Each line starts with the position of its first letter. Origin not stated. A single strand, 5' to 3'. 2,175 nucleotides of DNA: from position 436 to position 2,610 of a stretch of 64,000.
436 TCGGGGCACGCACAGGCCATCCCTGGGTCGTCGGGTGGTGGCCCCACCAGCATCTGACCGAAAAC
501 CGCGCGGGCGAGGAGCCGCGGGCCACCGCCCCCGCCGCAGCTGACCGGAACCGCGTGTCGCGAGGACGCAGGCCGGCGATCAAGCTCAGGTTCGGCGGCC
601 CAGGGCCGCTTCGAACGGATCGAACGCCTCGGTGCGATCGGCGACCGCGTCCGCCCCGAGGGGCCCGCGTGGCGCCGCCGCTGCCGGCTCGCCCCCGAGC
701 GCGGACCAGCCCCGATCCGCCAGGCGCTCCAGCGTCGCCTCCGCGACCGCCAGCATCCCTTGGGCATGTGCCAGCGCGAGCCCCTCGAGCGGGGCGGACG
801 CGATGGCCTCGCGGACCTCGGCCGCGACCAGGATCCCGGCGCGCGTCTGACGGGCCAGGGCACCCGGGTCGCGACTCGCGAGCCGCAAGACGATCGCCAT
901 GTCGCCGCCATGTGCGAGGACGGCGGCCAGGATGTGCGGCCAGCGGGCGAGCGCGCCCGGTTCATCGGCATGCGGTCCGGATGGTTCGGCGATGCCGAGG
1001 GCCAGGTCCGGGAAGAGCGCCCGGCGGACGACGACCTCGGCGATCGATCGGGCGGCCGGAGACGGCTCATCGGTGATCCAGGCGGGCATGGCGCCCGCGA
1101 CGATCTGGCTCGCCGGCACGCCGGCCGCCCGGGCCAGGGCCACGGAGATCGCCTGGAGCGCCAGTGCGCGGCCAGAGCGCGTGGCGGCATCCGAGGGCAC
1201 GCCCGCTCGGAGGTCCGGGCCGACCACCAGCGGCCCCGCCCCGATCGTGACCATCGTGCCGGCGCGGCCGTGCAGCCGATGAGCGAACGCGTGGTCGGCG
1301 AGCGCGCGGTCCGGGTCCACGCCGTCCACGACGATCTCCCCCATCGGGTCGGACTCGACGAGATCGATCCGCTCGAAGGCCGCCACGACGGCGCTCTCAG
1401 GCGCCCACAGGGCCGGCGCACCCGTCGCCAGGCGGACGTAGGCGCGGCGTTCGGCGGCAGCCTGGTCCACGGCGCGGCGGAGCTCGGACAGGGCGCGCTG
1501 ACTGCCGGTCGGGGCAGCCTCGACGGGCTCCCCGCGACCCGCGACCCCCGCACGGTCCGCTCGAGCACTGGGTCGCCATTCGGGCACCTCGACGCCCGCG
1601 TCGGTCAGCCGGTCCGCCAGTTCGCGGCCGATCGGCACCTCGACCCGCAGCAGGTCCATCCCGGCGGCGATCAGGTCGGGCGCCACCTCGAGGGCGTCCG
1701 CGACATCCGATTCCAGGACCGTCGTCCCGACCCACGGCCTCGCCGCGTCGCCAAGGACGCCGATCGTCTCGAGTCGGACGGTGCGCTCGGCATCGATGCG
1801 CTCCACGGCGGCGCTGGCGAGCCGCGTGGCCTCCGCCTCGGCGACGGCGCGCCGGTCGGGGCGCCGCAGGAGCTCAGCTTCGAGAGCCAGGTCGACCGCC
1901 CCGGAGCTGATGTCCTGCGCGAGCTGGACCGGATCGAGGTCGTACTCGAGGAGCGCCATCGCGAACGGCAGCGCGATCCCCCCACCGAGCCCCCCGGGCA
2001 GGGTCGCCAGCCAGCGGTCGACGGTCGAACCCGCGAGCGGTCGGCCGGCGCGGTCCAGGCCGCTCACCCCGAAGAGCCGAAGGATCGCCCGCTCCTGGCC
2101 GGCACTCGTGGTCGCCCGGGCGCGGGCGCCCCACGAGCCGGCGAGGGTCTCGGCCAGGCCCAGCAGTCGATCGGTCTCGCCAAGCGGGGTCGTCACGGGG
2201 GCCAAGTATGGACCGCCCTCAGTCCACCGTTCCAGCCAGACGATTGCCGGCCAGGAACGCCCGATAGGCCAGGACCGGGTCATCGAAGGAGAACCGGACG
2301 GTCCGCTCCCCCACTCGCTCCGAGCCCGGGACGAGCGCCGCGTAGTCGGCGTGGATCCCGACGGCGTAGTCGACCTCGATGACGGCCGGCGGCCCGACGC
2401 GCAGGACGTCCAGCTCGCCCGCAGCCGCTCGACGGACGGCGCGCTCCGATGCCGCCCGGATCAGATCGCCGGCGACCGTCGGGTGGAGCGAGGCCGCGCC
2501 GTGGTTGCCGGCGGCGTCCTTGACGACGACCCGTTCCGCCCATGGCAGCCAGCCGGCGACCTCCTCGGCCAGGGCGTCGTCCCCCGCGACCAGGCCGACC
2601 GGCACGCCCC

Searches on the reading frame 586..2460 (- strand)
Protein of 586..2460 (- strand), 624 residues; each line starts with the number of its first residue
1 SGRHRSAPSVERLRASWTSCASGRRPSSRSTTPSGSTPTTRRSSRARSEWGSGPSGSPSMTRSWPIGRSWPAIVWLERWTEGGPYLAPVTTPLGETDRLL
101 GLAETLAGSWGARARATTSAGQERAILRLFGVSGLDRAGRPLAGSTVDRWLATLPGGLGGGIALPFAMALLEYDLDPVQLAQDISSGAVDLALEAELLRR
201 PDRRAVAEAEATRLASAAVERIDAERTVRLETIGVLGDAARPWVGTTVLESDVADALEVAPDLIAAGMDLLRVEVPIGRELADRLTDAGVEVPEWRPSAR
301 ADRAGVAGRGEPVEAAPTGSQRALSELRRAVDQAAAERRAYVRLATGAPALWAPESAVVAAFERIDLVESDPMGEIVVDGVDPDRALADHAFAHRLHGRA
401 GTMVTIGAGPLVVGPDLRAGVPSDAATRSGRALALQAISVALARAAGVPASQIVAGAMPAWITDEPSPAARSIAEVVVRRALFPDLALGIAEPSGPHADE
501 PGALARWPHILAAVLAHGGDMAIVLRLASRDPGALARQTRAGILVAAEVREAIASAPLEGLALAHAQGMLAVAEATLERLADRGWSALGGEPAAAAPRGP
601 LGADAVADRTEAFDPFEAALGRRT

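Call 67: search_protein_families(library=pfam, proteins=[window:586-2460:-], max_evalue=0.0001)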
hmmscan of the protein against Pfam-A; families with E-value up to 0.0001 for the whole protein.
window:586-2460:- (624 aa): 1 family
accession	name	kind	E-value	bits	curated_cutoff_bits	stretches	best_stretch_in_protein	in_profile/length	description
PF09043.17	Lys-AminoMut_A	-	1e-29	103.9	25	1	110-488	22-365/508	D-Lysine 5,6-aminomutase TIM-barrel domain of alpha subunit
